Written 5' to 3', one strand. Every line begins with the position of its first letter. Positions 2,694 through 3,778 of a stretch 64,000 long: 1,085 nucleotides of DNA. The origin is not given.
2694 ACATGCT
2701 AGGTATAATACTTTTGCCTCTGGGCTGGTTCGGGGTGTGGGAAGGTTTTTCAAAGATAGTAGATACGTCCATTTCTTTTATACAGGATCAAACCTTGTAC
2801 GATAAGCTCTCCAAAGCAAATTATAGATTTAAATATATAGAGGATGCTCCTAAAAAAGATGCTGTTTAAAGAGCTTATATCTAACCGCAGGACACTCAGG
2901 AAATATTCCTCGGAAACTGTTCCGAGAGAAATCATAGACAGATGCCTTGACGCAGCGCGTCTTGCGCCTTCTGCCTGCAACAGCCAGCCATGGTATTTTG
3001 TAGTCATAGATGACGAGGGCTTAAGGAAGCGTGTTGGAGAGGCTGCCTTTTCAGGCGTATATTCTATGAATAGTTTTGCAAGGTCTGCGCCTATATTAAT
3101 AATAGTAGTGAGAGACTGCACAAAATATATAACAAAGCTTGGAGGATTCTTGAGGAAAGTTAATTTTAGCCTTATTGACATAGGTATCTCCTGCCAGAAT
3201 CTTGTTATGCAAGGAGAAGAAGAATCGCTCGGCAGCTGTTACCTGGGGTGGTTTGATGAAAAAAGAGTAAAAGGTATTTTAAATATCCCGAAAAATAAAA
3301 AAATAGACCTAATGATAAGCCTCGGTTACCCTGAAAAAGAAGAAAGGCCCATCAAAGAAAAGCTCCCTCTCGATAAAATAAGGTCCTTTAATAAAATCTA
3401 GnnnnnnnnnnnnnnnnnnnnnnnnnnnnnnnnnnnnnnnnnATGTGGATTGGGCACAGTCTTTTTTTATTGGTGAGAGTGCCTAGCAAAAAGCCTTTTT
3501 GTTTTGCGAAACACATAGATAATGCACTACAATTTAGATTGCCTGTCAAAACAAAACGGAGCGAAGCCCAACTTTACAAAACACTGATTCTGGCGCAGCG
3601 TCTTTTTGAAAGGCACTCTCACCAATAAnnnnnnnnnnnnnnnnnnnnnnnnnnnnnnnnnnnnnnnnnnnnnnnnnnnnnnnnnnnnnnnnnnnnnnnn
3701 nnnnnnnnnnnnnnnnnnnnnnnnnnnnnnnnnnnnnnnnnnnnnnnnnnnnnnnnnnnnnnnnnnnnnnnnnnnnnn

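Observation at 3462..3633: Structured repeat with covarying stems: candidate novel ncRNA family (copy A)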

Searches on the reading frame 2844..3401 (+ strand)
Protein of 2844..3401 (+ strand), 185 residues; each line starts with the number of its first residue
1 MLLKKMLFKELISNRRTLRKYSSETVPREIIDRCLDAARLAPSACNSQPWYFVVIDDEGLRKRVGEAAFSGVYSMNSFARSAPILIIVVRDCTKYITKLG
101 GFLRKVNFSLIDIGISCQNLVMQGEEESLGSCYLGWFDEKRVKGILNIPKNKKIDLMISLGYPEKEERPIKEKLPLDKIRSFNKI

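Call 46: find_encoding_contigs(protein=window:2844-3401:+, flank=3000, max_places=10)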
Protein window:2844-3401:+ (185 aa): no gene with exactly this product is on record in the collection.

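Call 66: search_protein_families(library=pfam, proteins=[window:2844-3401:+], max_evalue=0.001)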
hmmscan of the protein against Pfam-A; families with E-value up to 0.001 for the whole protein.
window:2844-3401:+ (185 aa): 2 families
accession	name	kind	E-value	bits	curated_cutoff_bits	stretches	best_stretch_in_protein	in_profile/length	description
PF00881.29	Nitroreductase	-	4e-30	105.6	23.5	2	12-71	1-60/167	Nitroreductase family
PF14512.11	TM1586_NiRdase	-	2.5e-17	63.7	27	2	107-183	78-152/215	Putative TM nitroreductase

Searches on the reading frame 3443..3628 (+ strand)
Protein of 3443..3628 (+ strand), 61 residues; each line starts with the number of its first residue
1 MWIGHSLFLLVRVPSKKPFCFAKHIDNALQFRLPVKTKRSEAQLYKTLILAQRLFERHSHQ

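Call 66: search_protein_families(library=pfam, proteins=[window:3443-3628:+], max_evalue=0.001)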
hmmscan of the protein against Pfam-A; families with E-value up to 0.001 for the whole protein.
window:3443-3628:+ (61 aa): 0 families
